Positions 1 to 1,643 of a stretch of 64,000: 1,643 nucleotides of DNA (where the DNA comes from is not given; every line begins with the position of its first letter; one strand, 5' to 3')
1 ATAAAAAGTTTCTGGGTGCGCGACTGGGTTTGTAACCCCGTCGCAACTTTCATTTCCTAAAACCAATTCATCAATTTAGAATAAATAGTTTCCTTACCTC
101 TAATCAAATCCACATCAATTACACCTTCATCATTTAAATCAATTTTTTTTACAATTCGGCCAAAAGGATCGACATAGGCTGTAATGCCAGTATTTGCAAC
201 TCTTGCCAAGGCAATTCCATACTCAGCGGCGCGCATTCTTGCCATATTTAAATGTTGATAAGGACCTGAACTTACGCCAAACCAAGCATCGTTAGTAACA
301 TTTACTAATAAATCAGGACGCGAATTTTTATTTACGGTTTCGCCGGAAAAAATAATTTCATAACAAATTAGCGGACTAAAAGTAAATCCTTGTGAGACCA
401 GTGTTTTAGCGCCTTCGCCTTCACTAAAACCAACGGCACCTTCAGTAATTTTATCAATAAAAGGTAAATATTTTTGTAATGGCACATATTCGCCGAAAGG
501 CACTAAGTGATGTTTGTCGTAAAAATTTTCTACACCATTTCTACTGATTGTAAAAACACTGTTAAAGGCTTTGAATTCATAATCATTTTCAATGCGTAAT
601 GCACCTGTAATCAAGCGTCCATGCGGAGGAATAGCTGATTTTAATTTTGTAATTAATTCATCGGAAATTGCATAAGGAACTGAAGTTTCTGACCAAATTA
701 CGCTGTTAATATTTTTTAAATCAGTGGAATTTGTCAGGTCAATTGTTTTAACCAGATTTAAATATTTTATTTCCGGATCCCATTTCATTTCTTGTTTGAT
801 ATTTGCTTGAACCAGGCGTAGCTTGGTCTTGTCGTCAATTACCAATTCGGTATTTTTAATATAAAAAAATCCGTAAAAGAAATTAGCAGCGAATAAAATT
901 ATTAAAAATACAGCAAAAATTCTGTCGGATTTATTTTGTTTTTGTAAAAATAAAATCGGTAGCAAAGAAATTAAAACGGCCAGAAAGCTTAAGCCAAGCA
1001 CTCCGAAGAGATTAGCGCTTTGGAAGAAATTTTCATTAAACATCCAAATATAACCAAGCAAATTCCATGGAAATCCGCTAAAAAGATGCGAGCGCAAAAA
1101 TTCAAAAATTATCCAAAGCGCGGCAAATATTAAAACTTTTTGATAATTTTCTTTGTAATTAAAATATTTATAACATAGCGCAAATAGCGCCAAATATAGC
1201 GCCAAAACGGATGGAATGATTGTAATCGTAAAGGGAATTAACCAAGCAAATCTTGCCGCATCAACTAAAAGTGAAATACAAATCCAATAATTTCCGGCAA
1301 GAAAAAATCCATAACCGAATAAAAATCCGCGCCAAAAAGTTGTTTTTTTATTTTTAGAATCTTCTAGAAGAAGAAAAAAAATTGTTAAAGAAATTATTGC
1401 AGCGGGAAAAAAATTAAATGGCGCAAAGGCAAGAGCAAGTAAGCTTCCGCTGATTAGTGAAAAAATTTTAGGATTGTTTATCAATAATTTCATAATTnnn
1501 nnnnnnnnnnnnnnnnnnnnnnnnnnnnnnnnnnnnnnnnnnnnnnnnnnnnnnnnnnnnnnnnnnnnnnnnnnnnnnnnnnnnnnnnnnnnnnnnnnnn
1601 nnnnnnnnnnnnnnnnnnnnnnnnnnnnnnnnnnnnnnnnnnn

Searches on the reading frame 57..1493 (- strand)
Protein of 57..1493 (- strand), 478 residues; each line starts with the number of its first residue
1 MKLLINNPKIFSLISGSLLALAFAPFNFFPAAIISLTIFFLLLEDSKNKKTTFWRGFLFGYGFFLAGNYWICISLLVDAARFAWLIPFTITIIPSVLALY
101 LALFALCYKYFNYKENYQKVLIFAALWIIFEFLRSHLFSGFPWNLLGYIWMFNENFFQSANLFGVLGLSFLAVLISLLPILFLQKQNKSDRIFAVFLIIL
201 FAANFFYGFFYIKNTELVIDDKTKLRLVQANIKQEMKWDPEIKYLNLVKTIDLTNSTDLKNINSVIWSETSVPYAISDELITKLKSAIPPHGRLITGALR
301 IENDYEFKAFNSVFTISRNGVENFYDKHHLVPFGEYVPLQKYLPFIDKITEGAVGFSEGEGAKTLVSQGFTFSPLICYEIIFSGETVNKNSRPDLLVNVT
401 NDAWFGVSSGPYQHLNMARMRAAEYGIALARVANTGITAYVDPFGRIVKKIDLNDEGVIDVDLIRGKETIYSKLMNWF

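Call 72: search_protein_families(library=pfam, proteins=[window:57-1493:-], max_evalue=0.00001)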
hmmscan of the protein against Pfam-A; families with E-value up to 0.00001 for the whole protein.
window:57-1493:- (478 aa): 2 families
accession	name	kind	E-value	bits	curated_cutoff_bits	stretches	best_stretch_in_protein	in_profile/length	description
PF20154.4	LNT_N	-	4.5e-36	124.9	27.1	1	15-177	1-158/159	Apolipoprotein N-acyltransferase N-terminal domain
PF00795.27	CN_hydrolase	-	1e-21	77.9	23.2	1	225-463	2-246/256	Carbon-nitrogen hydrolase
